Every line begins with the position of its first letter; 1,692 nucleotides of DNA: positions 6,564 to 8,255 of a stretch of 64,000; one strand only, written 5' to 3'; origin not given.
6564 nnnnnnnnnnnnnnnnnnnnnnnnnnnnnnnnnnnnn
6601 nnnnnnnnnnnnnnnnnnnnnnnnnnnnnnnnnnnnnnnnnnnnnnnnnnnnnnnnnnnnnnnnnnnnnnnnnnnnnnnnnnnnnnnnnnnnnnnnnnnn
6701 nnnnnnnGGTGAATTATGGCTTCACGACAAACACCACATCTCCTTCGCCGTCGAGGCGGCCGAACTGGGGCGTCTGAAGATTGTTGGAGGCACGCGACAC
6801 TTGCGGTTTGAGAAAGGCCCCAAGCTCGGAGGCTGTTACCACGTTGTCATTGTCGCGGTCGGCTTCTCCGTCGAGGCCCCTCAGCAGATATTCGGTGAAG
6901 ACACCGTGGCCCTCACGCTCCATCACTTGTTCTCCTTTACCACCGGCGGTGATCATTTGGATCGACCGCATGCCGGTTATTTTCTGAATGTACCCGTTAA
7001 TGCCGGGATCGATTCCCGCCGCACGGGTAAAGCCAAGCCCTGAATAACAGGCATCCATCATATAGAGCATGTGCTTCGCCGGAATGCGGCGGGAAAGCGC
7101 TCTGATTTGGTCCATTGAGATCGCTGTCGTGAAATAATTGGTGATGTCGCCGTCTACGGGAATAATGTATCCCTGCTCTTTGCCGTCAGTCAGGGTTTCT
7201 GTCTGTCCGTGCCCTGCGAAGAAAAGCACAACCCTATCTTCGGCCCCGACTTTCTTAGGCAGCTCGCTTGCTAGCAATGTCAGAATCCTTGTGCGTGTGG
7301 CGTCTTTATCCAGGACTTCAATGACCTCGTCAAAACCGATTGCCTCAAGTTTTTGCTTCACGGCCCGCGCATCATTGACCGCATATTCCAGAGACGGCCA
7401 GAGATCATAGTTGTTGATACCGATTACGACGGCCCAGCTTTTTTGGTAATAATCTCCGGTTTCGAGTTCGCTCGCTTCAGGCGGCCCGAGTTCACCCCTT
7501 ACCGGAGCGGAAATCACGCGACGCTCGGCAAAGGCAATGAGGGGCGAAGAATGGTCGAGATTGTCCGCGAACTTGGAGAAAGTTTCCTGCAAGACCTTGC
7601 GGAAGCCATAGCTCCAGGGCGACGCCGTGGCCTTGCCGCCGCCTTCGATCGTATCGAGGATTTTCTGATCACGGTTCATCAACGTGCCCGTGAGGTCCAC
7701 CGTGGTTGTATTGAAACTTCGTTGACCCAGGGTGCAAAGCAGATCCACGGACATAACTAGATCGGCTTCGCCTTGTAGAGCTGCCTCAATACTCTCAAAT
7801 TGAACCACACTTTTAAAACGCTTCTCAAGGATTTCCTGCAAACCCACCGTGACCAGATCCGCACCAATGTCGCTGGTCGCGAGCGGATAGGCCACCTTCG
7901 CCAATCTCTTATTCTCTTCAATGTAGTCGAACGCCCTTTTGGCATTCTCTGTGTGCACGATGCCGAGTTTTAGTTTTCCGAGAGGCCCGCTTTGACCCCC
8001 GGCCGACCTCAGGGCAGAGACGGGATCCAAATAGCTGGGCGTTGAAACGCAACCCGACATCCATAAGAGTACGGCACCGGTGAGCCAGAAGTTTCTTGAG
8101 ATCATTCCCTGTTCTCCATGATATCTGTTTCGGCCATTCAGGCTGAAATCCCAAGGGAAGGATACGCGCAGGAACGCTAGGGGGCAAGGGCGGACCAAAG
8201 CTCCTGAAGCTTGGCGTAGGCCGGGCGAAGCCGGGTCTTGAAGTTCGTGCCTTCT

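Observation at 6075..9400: Lipoprotein carrying a caspase (peptidase C14) domain, in an operon with a GH5-like hydrolase, an S4 RNA-binding protein and ArfB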

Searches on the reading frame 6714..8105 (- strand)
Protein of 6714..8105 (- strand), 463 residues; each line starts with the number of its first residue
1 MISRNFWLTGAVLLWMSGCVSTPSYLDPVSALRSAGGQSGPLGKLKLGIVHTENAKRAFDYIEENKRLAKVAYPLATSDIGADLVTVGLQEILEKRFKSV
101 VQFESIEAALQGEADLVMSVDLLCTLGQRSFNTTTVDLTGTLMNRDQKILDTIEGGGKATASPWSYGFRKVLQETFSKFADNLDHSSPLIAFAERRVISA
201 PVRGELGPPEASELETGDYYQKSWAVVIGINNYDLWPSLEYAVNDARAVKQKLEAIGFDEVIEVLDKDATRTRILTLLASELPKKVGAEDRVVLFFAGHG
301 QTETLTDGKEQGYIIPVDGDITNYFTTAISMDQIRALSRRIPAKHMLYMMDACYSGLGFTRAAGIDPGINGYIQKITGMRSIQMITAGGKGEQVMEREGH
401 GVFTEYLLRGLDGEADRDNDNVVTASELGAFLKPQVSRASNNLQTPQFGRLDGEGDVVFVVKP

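Call 3: search_protein_families(library=pfam, proteins=[window:6714-8105:-], max_evalue=0.01)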
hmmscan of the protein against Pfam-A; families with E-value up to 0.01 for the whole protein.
window:6714-8105:- (463 aa): 1 family
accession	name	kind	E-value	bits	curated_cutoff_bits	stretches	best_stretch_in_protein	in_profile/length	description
PF00656.27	Peptidase_C14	-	9e-18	65.2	21.4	1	223-447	2-222/233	Caspase domain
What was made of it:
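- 6765..7439 (-): Peptidase C14 (caspase/metacaspase-type) domain, residues 223-447. Catalytic His299 is codon 7209-7211 and Cys353 is codon 7047-7049. Asp351 lies two residues before the Cys. Pfam PF00656 at 9e-18 (call 3).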

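Call 5: search_protein_families(library=ncbifam, proteins=[window:6714-8105:-], max_evalue=0.01)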
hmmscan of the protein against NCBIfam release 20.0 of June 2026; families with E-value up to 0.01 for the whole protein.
window:6714-8105:- (463 aa): 1 family
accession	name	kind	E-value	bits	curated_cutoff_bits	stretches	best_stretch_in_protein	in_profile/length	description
NF047832.1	caspase_w_EACC1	subfamily_domain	1.5e-18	67.1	140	1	223-437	1-209/211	caspase, EACC1-associated type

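Call 6: search_protein_families(library=padloc, proteins=[window:6714-8105:-], max_evalue=0.01)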
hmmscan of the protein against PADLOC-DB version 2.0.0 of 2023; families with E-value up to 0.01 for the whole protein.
window:6714-8105:- (463 aa): 1 family
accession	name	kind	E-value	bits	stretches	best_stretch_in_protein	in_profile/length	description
PDLC02987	caspase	-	6.8e-17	59.8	1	222-433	2-157/453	-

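Call 7: find_homologous_proteins(query=window:6714-8105:-)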
Query window:6714-8105:- (463 aa): 1672 proteins with E <= 0.001 among 8000 candidates; the best 120 are listed.
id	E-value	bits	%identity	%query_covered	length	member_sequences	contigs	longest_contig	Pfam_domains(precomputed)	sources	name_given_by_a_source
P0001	0.0e+0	1036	100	100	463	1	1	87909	PF00656.28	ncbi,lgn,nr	ncbi:MAG: caspase family protein [Candidatus Omnitrophota bacterium]|nr:caspase family protein [Cand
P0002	1.0e-190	652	64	97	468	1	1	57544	PF00656.28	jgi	jgi:hypothetical protein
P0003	2.7e-188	644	63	100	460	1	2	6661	PF00656.28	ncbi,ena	-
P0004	1.3e-182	626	62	99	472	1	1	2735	PF00656.28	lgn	-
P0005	6.4e-177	607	59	99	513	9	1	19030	PF00656.28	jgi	jgi:hypothetical protein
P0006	1.6e-175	602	59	99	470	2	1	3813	PF00656.28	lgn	-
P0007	4.5e-172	591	57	100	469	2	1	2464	PF00656.28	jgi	jgi:hypothetical protein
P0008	1.2e-171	590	58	99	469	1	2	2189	PF00656.28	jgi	jgi:hypothetical protein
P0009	3.4e-171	588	57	100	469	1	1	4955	PF00656.28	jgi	jgi:hypothetical protein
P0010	4.9e-171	588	57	99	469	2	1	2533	PF00656.28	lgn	-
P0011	1.0e-170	587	57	99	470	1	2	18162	PF00656.28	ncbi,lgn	-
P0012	1.9e-170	586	57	99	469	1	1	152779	PF00656.28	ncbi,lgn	-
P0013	2.1e-168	579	59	100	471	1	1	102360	PF00656.28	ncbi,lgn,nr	ncbi:MAG: caspase family protein [Candidatus Omnitrophota bacterium]|nr:caspase family protein [Cand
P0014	2.1e-168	579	55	99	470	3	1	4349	PF00656.28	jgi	jgi:hypothetical protein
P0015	2.4e-168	579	56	100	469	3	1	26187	PF00656.28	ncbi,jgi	-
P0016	3.2e-168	578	57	97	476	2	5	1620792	PF00656.28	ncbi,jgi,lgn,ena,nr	ncbi:MAG TPA: caspase family protein [Candidatus Omnitrophota bacterium]|nr:caspase family protein [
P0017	4.2e-168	578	57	98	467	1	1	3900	PF00656.28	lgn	-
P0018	7.5e-168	577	56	99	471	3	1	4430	PF00656.28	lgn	-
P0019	3.1e-167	575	56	98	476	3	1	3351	PF00656.28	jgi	jgi:hypothetical protein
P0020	2.7e-166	572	56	98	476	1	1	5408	PF00656.28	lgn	-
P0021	4.0e-166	571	59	95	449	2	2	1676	PF00656.28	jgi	jgi:hypothetical protein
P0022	8.7e-165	567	57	97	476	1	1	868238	PF00656.28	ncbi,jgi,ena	ncbi:MAG: caspase family protein [Candidatus Omnitrophota bacterium]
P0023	8.2e-164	564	56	97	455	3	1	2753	PF00656.28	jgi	-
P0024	7.5e-162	557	55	99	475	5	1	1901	PF00656.28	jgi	jgi:hypothetical protein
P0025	2.4e-161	556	55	97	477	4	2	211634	PF00656.28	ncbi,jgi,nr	ncbi:MAG TPA: caspase family protein [Candidatus Omnitrophota bacterium]|nr:caspase family protein [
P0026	9.9e-154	531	61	81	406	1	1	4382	PF00656.28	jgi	jgi:hypothetical protein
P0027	7.1e-153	528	63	81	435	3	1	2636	PF00656.28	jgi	jgi:hypothetical protein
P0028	7.2e-152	524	62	81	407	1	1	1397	PF00656.28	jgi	jgi:hypothetical protein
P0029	4.0e-149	515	56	91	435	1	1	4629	PF00656.28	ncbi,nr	ncbi:MAG: caspase family protein [Candidatus Omnitrophica bacterium]|nr:caspase family protein [Cand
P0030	2.5e-139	483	55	91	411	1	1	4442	PF00656.28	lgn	-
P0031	1.8e-133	464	48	91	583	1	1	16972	PF00656.28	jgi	jgi:hypothetical protein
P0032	1.6e-111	391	69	52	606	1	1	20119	PF13431.13,PF13414.13,PF17957.8,PF13428.13,PF13374.13,PF07721.21,PF14559.13,PF00656.28,PF00515.35,PF13424.13,PF13432.13,PF13181.13,PF09136.17,PF07719.24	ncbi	-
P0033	1.9e-111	391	69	52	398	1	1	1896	PF00656.28,PF17957.8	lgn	-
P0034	2.4e-110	388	67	55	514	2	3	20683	PF00656.28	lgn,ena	-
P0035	1.7e-108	382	68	52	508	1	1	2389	PF14559.13,PF13431.13,PF13414.13,PF00656.28,PF00515.35,PF13424.13,PF13432.13,PF13428.13,PF13181.13,PF07719.24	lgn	-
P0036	4.4e-108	380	68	53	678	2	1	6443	PF00656.28,PF03781.23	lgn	-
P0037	7.2e-107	376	65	52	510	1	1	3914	PF14559.13,PF13431.13,PF13414.13,PF00656.28,PF00515.35,PF13424.13,PF13432.13,PF13428.13,PF13181.13,PF07719.24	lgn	-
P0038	8.8e-107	376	66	52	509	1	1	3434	PF14559.13,PF13431.13,PF13414.13,PF00656.28,PF00515.35,PF13424.13,PF13181.13,PF07719.24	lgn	-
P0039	1.2e-106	375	39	59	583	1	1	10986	PF00656.28,PF12770.13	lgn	-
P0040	6.5e-106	373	60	61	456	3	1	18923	PF14559.13,PF13431.13,PF13414.13,PF00656.28,PF00515.35,PF13424.13,PF21033.5,PF13432.13,PF13181.13,PF09136.17,PF07719.24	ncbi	ncbi:MAG: caspase family protein, partial [Desulfobacteraceae bacterium]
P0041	1.5e-104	369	47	53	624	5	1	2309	PF13405.13,PF00656.28,PF01650.24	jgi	-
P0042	1.9e-104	368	67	52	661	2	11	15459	PF00656.28,PF03781.23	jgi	jgi:formylglycine-generating enzyme required for sulfatase activity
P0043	8.0e-104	366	48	53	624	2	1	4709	PF00656.28,PF01650.24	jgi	jgi:uncharacterized caspase-like protein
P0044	2.9e-103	364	65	53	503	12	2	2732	PF14559.13,PF00656.28,PF13424.13,PF09136.17,PF07719.24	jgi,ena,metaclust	metaclust:\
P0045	7.3e-103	363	59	61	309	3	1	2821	PF00656.28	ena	-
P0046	8.1e-103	363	64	53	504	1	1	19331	PF14559.13,PF00656.28,PF00515.35,PF13424.13,PF13181.13,PF09136.17,PF07719.24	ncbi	-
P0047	8.2e-103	363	55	67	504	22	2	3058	PF14559.13,PF13431.13,PF13414.13,PF00656.28,PF00515.35,PF13424.13,PF21033.5,PF13428.13,PF13181.13,PF09136.17,PF07719.24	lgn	-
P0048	8.3e-103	363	59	58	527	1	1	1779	PF14559.13,PF13431.13,PF13414.13,PF00656.28,PF00515.35,PF13424.13,PF21033.5,PF13428.13,PF13181.13,PF09136.17,PF07719.24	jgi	jgi:tetratricopeptide (TPR) repeat protein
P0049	1.2e-102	362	65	53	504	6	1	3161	PF00656.28,PF09136.17,PF07719.24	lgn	-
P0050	2.1e-102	361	72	49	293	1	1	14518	PF00656.28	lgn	-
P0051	2.3e-102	361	61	56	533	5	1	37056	PF14559.13,PF13431.13,PF00656.28,PF00515.35,PF13424.13,PF21033.5,PF13181.13,PF09136.17,PF07719.24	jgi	-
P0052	1.2e-101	359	62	54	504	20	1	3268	PF14559.13,PF13431.13,PF13414.13,PF00656.28,PF00515.35,PF13424.13,PF21033.5,PF13428.13,PF13181.13,PF09136.17,PF07719.24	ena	-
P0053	1.3e-101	359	64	53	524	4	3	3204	PF00656.28,PF13181.13,PF09136.17,PF07719.24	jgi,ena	-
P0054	5.7e-101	357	57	61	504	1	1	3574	PF14559.13,PF13431.13,PF13414.13,PF00656.28,PF00515.35,PF13424.13,PF21033.5,PF13181.13,PF09136.17,PF07719.24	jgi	jgi:hypothetical protein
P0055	1.1e-100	356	58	61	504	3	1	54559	PF14559.13,PF13431.13,PF13414.13,PF00656.28,PF00515.35,PF13424.13,PF13176.13,PF21033.5,PF13181.13,PF09136.17,PF07719.24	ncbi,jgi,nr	ncbi:MAG: caspase family protein [Deltaproteobacteria bacterium]|nr:caspase family protein [Deltapro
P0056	1.3e-100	356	57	61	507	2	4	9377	PF14559.13,PF13431.13,PF00656.28,PF00515.35,PF13424.13,PF13176.13,PF21033.5,PF13181.13,PF09136.17,PF07719.24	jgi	jgi:hypothetical protein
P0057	1.5e-100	355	43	90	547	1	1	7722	PF13431.13,PF13414.13,PF13176.13,PF13428.13,PF13374.13,PF07721.21,PF14559.13,PF00656.28,PF00515.35,PF13424.13,PF13432.13,PF13181.13,PF07719.24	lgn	-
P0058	1.7e-100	355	59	61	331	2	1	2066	PF00656.28,PF09136.17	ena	-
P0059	2.1e-100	355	57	61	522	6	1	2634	PF14559.13,PF13431.13,PF13414.13,PF00656.28,PF00515.35,PF13424.13,PF21033.5,PF13181.13,PF09136.17,PF07719.24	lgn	-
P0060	6.6e-100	353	56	61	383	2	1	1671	PF00656.28,PF09136.17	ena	-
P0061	9.8e-100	353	59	61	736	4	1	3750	PF13414.13,PF00656.28,PF00515.35,PF21033.5,PF13181.13,PF09136.17,PF07719.24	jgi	-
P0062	1.2e-99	352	56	61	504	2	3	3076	PF14559.13,PF13431.13,PF13414.13,PF00656.28,PF00515.35,PF13424.13,PF21033.5,PF13181.13,PF09136.17,PF07719.24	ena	-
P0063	1.9e-99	352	59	56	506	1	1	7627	PF14559.13,PF13431.13,PF00656.28,PF00515.35,PF13424.13,PF21033.5,PF13181.13,PF09136.17,PF07719.24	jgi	jgi:tetratricopeptide (TPR) repeat protein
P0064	2.6e-99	351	42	53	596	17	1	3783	PF13405.13,PF00656.28,PF01650.24,PF12770.13,PF00036.39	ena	-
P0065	3.6e-99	351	62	52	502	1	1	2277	PF00656.28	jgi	jgi:uncharacterized caspase-like protein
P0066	3.8e-99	351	57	61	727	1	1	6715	PF14559.13,PF13431.13,PF00656.28,PF00515.35,PF13424.13,PF13181.13,PF07719.24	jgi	jgi:tetratricopeptide (TPR) repeat protein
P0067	6.2e-99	350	59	60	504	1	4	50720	PF14559.13,PF13431.13,PF00656.28,PF00515.35,PF13424.13,PF13428.13,PF13181.13,PF09136.17,PF07719.24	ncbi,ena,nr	ncbi:MAG: caspase family protein [Desulfobacteraceae bacterium]|nr:caspase family protein [Desulfoba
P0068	6.7e-99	350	56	64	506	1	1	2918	PF13431.13,PF13414.13,PF13176.13,PF14559.13,PF00656.28,PF00515.35,PF13424.13,PF21033.5,PF13432.13,PF13181.13,PF09136.17,PF07719.24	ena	-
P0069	8.8e-99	349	55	61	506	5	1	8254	PF14559.13,PF13431.13,PF13414.13,PF00656.28,PF00515.35,PF13424.13,PF21033.5,PF13181.13,PF09136.17,PF07719.24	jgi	jgi:tetratricopeptide (TPR) repeat protein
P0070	9.0e-99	349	55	65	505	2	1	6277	PF14559.13,PF13431.13,PF13414.13,PF00656.28,PF00515.35,PF13424.13,PF13181.13,PF07719.24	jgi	jgi:hypothetical protein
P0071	1.7e-98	349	63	54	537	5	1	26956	PF14559.13,PF13431.13,PF13414.13,PF00656.28,PF00515.35,PF13424.13,PF21033.5,PF13428.13,PF13181.13,PF09136.17,PF07719.24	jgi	-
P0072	1.8e-98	348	59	58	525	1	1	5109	PF14559.13,PF13431.13,PF13414.13,PF00656.28,PF00515.35,PF13424.13,PF21033.5,PF13428.13,PF13181.13,PF09136.17,PF07719.24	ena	-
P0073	1.9e-98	348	63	52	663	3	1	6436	PF00656.28,PF09136.17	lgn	-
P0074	2.0e-98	348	56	60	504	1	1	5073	PF13431.13,PF13414.13,PF00656.28,PF00515.35,PF13424.13,PF21033.5,PF13181.13,PF09136.17,PF07719.24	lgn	-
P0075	3.6e-98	347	59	57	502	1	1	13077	PF14559.13,PF13431.13,PF00656.28,PF00515.35,PF13424.13,PF21033.5,PF13432.13,PF13428.13,PF13181.13,PF09136.17,PF07719.24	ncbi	-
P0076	3.7e-98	347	62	52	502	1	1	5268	PF13431.13,PF13414.13,PF00656.28,PF09136.17,PF07719.24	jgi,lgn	-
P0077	3.8e-98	347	57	61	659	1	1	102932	PF14559.13,PF00656.28,PF21033.5,PF13181.13,PF09136.17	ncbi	ncbi:MAG: caspase family protein [Thermodesulfobacteriota bacterium]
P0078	4.2e-98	347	57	61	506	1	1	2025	PF13431.13,PF13414.13,PF13176.13,PF14559.13,PF00656.28,PF00515.35,PF13424.13,PF21033.5,PF13432.13,PF13181.13,PF09136.17,PF07719.24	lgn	-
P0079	4.3e-98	347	56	60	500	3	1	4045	PF13431.13,PF13414.13,PF00656.28,PF00515.35,PF13432.13,PF09136.17,PF07719.24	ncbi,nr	ncbi:MAG: hypothetical protein HKO91_04815 [Desulfobacterales bacterium]|nr:hypothetical protein [De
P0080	1.6e-97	345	57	59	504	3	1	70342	PF13431.13,PF13414.13,PF13176.13,PF13428.13,PF14559.13,PF00656.28,PF00515.35,PF13424.13,PF28559.1,PF21033.5,PF13181.13,PF09136.17,PF07719.24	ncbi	-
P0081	1.9e-97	345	57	61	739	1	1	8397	PF14559.13,PF13431.13,PF00656.28,PF00515.35,PF13424.13,PF21033.5,PF13181.13,PF09136.17,PF07719.24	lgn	-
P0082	2.1e-97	345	44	53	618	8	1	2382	PF00656.28,PF01650.24,PF12770.13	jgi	-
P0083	2.3e-97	345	55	61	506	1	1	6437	PF14559.13,PF13431.13,PF13414.13,PF00656.28,PF00515.35,PF13424.13,PF13176.13,PF13181.13,PF09136.17,PF07719.24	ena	-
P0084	2.5e-97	345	59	61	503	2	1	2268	PF14559.13,PF13431.13,PF00656.28,PF00515.35,PF13424.13,PF21033.5,PF13181.13,PF09136.17,PF07719.24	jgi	-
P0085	2.8e-97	345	59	58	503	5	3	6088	PF14559.13,PF13431.13,PF13414.13,PF00656.28,PF00515.35,PF13424.13,PF21033.5,PF13181.13,PF09136.17,PF07719.24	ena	-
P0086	4.0e-97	344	40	56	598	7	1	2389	PF00656.28,PF01650.24,PF12770.13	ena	-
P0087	4.1e-97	344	54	65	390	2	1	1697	PF00656.28,PF09136.17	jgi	jgi:hypothetical protein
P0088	4.9e-97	344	62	52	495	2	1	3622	PF00656.28,PF21033.5,PF13181.13,PF09136.17,PF07719.24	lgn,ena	-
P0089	5.1e-97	344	56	61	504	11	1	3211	PF14559.13,PF13431.13,PF00656.28,PF00515.35,PF13424.13,PF13176.13,PF21033.5,PF13181.13,PF09136.17,PF07719.24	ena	-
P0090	5.3e-97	344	58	56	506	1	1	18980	PF14559.13,PF13431.13,PF13414.13,PF00656.28,PF00515.35,PF13424.13,PF21033.5,PF13181.13,PF09136.17,PF07719.24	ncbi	-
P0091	5.8e-97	343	56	61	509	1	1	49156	PF13431.13,PF13414.13,PF13428.13,PF14559.13,PF00656.28,PF00515.35,PF13424.13,PF21033.5,PF13432.13,PF13181.13,PF09136.17,PF07719.24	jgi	jgi:hypothetical protein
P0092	6.2e-97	343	54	65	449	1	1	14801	PF14559.13,PF13431.13,PF00656.28,PF00515.35,PF13424.13,PF13176.13,PF13428.13,PF13181.13,PF09136.17,PF07719.24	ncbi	ncbi:MAG: caspase family protein [Desulfobacteraceae bacterium]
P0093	6.2e-97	343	54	65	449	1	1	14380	PF14559.13,PF13431.13,PF00656.28,PF00515.35,PF13424.13,PF13176.13,PF13428.13,PF13181.13,PF09136.17,PF07719.24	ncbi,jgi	ncbi:MAG: caspase family protein, partial [Desulfobacteraceae bacterium]|jgi:tetratricopeptide (TPR)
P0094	6.5e-97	343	56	61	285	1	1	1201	PF00656.28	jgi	-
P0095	7.3e-97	343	56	61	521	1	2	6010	PF14559.13,PF13414.13,PF00656.28,PF00515.35,PF21033.5,PF13181.13,PF09136.17,PF07719.24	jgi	jgi:uncharacterized caspase-like protein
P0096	7.7e-97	343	56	61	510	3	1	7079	PF13431.13,PF00656.28,PF00515.35,PF13424.13,PF13176.13,PF21033.5,PF13428.13,PF13181.13,PF09136.17,PF07719.24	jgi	-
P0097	7.7e-97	343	54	65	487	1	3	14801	PF14559.13,PF13431.13,PF00656.28,PF00515.35,PF13424.13,PF13176.13,PF21033.5,PF13428.13,PF13181.13,PF09136.17,PF07719.24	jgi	jgi:tetratricopeptide (TPR) repeat protein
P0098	7.8e-97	343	57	61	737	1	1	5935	PF14559.13,PF00656.28,PF00515.35,PF13424.13,PF21033.5,PF13181.13,PF09136.17,PF07719.24,PF07622.20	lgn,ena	-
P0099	1.1e-96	343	62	53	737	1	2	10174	PF00656.28,PF00515.35,PF13424.13,PF21033.5,PF13181.13,PF09136.17,PF07719.24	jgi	-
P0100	1.1e-96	343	58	57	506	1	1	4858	PF14559.13,PF13431.13,PF00656.28,PF00515.35,PF13424.13,PF13181.13,PF09136.17,PF07719.24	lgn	-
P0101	2.0e-96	342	57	61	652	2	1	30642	PF14559.13,PF00656.28,PF00515.35,PF13424.13,PF21033.5,PF13181.13,PF09136.17,PF07719.24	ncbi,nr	ncbi:MAG: caspase family protein [Deltaproteobacteria bacterium]|nr:caspase family protein [Deltapro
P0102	2.1e-96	342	56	61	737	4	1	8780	PF14559.13,PF00656.28,PF00515.35,PF13424.13,PF13181.13,PF09136.17,PF07719.24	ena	-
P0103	3.1e-96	341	55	61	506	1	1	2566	PF14559.13,PF13431.13,PF13414.13,PF00656.28,PF00515.35,PF13424.13,PF13181.13,PF09136.17,PF07719.24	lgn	-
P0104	3.2e-96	341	61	57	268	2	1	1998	PF00656.28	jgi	jgi:uncharacterized caspase-like protein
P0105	3.7e-96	341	56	61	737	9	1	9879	PF00656.28,PF00515.35,PF13424.13,PF21033.5,PF13181.13,PF09136.17,PF07719.24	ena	-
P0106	3.9e-96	341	63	53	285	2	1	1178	PF00656.28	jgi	jgi:uncharacterized caspase-like protein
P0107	4.0e-96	341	59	57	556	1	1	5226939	PF14559.13,PF00656.28,PF00515.35,PF13424.13,PF13176.13,PF21033.5,PF13181.13,PF07719.24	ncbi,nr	ncbi:MAG: caspase family protein [Deltaproteobacteria bacterium]|nr:caspase family protein [Deltapro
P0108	5.0e-96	340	60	55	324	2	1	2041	PF00656.28,PF09136.17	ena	-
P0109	5.8e-96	340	56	61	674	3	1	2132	PF14559.13,PF00656.28,PF00515.35,PF13424.13,PF21033.5,PF13181.13,PF09136.17,PF07719.24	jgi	jgi:hypothetical protein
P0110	6.0e-96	340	62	52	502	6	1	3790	PF14559.13,PF13431.13,PF00656.28,PF00515.35,PF13424.13,PF21033.5,PF13432.13,PF13181.13,PF09136.17,PF07719.24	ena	-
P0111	7.7e-96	340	57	57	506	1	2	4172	PF14559.13,PF13431.13,PF13414.13,PF00656.28,PF00515.35,PF13424.13,PF13181.13,PF09136.17,PF07719.24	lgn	-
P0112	8.2e-96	340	58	61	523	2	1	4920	PF14559.13,PF13431.13,PF13414.13,PF00656.28,PF00515.35,PF13424.13,PF21033.5,PF13181.13,PF09136.17,PF07719.24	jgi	-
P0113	9.0e-96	340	58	54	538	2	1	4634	PF00656.28,PF07603.18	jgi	-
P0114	1.1e-95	339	51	73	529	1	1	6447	PF14559.13,PF13431.13,PF00656.28,PF13424.13,PF21033.5,PF13432.13,PF13181.13,PF09136.17,PF07719.24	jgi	jgi:hypothetical protein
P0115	1.2e-95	339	54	65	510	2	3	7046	PF14559.13,PF00656.28,PF00515.35,PF13424.13,PF21033.5,PF13181.13,PF09136.17,PF07719.24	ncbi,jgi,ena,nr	ncbi:MAG: tetratricopeptide repeat protein [Nitrospina sp.]|jgi:hypothetical protein|nr:tetratricope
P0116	1.4e-95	339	56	61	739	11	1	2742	PF14559.13,PF00656.28,PF00515.35,PF13424.13,PF13181.13,PF09136.17,PF07719.24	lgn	-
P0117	1.8e-95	339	62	53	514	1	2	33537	PF14559.13,PF13431.13,PF00656.28,PF00515.35,PF13424.13,PF21033.5,PF13432.13,PF13181.13,PF09136.17,PF07719.24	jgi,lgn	-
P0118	1.8e-95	339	63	53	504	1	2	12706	PF14559.13,PF13431.13,PF00656.28,PF00515.35,PF13424.13,PF21033.5,PF13181.13,PF09136.17,PF07719.24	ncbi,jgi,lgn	ncbi:MAG: caspase family protein [Desulfobacterales bacterium]|jgi:uncharacterized caspase-like prot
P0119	1.9e-95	338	55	61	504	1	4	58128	PF13431.13,PF13414.13,PF13176.13,PF13428.13,PF14559.13,PF00656.28,PF00515.35,PF13424.13,PF21033.5,PF13181.13,PF09136.17,PF07719.24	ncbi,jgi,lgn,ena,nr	ncbi:MAG TPA: caspase family protein [Desulfatiglandales bacterium]|nr:caspase family protein [Desul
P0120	1.9e-95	338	56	61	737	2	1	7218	PF14559.13,PF00656.28,PF00515.35,PF13424.13,PF21033.5,PF13181.13,PF09136.17,PF07719.24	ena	-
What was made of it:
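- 6714..8105 (-): Caspase-family lipoprotein, 463 aa. This is the subject of the finding. 100% identical to NCBI 'caspase family protein', Candidatus Omnitrophota MAG (P0001, call 7).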

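Call 9: find_encoding_contigs(protein=P0016, flank=6000, max_places=2)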
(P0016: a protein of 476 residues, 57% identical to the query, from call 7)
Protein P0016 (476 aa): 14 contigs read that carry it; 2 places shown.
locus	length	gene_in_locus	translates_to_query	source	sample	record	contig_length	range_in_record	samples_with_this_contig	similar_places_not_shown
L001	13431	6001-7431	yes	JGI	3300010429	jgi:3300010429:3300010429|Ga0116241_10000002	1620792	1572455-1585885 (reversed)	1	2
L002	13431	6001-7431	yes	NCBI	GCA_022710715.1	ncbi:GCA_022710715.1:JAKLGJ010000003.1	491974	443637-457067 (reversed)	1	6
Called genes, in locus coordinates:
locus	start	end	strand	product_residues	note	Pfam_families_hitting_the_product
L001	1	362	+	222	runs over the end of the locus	PF01895:PhoU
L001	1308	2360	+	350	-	PF21088:MS_channel_1st (weak), PF00924:MS_channel_2nd, PF21082:MS_channel_3rd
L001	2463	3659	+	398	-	PF00654:Voltage_CLC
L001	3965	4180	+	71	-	PF02001:DUF134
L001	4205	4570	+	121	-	PF02579:Nitro_FeMo-Co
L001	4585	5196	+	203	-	PF02353:CMAS (weak), PF03848:TehB, PF01209:Ubie_methyltran (weak), PF13489:Methyltransf_23, PF13847:Methyltransf_31, PF08241:Methyltransf_11, PF08242:Methyltransf_12, PF13649:Methyltransf_25, +2 more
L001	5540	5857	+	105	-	-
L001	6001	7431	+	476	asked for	PF00656:Peptidase_C14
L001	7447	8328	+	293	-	-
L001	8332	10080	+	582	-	PF05226:CHASE2, PF00211:Guanylate_cyc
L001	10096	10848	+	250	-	PF06629:MipA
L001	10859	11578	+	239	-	-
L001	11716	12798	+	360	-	PF00478:IMPDH (faint), PF03060:NMO, PF01180:DHO_dh (weak)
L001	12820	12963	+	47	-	-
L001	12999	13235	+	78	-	-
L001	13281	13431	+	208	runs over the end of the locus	PF03167:UDG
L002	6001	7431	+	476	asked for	PF00656:Peptidase_C14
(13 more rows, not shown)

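Call 10: find_encoding_contigs(protein=P0012, flank=6000, max_places=2)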
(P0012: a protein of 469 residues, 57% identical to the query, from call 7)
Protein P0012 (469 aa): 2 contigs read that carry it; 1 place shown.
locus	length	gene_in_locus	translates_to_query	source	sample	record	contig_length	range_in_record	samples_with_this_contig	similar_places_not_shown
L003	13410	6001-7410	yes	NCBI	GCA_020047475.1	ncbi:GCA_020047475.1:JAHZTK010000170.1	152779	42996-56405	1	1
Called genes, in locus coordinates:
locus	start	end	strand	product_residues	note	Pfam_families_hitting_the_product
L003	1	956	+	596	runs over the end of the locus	PF00672:HAMP, PF00989:PAS, PF08448:PAS_4, PF13188:PAS_8 (weak), PF13426:PAS_9, PF00512:HisKA, PF02518:HATPase_c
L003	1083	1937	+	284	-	PF12849:PBP_like_2, PF13531:SBP_bac_11 (faint), PF01547:SBP_bac_1, PF12727:PBP_like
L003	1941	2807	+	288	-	PF00528:BPD_transp_1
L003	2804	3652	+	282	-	PF00528:BPD_transp_1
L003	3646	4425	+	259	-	PF00005:ABC_tran, PF13304:AAA_21 (faint)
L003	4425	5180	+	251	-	PF02463:SMC_N (faint), PF05621:TniB (faint), PF00005:ABC_tran, PF13304:AAA_21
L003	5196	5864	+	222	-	PF01895:PhoU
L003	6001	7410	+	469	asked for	PF00656:Peptidase_C14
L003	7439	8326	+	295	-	-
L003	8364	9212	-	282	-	PF03372:Exo_endo_phos, PF23226:Exo_endo_phos_PGAP2IP (weak)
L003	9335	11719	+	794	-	PF09364:XFP_N, PF03894:XFP, PF09363:XFP_C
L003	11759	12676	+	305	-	-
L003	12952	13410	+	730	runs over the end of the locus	PF12437:GSIII_N, PF00120:Gln-synt_C, PF18318:Gln-synt_C-ter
